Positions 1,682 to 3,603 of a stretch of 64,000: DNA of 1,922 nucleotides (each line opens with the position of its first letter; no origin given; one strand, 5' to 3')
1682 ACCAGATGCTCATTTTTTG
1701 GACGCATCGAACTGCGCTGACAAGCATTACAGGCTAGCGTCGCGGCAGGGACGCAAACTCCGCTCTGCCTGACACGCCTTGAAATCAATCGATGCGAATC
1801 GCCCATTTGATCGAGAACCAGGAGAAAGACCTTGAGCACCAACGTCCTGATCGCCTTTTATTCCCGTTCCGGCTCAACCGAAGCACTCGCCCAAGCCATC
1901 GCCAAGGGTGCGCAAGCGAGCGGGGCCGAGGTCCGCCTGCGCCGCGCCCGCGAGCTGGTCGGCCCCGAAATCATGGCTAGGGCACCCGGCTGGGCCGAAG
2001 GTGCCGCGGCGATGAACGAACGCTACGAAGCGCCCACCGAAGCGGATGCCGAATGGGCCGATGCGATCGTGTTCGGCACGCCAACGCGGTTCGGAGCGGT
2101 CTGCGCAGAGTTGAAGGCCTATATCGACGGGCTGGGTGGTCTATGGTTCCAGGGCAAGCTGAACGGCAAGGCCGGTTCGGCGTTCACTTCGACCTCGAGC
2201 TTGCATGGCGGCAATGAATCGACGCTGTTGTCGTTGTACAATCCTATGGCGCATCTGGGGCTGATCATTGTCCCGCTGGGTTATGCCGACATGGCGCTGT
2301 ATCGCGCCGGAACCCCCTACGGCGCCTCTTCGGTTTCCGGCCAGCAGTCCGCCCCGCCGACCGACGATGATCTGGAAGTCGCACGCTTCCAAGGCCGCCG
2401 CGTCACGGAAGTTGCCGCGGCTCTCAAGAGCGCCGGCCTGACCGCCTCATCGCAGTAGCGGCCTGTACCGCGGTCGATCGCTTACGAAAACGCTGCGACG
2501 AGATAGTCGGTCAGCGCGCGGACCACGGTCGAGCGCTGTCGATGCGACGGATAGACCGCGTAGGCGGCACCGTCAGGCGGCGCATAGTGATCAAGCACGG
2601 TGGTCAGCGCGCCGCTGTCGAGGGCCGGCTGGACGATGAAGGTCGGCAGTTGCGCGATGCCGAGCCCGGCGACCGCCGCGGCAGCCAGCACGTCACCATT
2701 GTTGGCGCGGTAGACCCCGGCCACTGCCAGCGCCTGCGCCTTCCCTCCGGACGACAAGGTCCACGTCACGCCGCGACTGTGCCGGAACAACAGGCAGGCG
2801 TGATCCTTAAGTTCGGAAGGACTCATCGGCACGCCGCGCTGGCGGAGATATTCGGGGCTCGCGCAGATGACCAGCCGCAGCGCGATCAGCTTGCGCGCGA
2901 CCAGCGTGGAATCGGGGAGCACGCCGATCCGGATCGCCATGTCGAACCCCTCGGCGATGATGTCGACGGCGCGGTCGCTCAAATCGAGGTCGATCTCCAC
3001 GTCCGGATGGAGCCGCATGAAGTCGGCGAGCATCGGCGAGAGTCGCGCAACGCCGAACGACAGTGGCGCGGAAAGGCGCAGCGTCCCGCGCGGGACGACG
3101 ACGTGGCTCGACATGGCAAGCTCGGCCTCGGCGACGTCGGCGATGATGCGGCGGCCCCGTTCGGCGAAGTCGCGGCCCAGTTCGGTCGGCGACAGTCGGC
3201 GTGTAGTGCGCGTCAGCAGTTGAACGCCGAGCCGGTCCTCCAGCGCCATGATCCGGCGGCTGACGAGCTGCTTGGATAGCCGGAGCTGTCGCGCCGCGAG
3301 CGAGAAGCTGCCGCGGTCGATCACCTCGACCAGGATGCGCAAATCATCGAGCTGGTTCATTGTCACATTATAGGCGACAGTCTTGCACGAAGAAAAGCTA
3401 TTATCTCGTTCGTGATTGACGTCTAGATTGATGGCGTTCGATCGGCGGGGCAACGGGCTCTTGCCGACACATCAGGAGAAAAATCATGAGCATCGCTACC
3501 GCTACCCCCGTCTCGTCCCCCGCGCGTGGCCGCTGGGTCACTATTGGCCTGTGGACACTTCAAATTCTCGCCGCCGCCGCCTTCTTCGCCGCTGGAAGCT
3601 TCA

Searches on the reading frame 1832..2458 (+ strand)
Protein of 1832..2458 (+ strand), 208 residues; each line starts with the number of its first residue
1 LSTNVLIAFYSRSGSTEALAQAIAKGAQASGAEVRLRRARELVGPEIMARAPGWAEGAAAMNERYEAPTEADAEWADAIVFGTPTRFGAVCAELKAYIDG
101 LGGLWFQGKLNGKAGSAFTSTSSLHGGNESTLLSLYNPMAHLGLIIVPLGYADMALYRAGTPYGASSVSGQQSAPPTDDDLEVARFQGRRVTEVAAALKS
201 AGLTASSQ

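Call 29: search_protein_families(library=pfam, proteins=[window:1832-2458:+], max_evalue=0.001)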
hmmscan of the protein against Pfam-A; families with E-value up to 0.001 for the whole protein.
window:1832-2458:+ (208 aa): 4 families
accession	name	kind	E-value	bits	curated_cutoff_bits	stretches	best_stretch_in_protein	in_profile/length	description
PF03358.20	FMN_red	-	4e-14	52.9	24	1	10-150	10-143/152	NADPH-dependent FMN reductase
PF02525.22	Flavodoxin_2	-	3.9e-09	36.9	27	1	5-106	3-110/198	Flavodoxin-like fold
PF00258.30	Flavodoxin_1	-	7.4e-08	33.1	25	1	7-131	1-131/143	Flavodoxin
PF12724.12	Flavodoxin_5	-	3e-06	28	27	0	6-39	1-34/145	Flavodoxin domain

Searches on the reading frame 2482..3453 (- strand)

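Call 29: search_protein_families(library=pfam, proteins=[window:2482-3453:-], max_evalue=0.001)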
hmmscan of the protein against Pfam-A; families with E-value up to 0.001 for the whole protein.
window:2482-3453:- (323 aa): 2 families
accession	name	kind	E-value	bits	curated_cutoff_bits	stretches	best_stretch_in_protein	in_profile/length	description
PF03466.25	LysR_substrate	-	2.3e-47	161.5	28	1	121-322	4-208/209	LysR substrate binding domain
PF00126.33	HTH_1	-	1.8e-19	69.9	26.6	1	35-94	1-60/60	Bacterial regulatory helix-turn-helix protein, lysR family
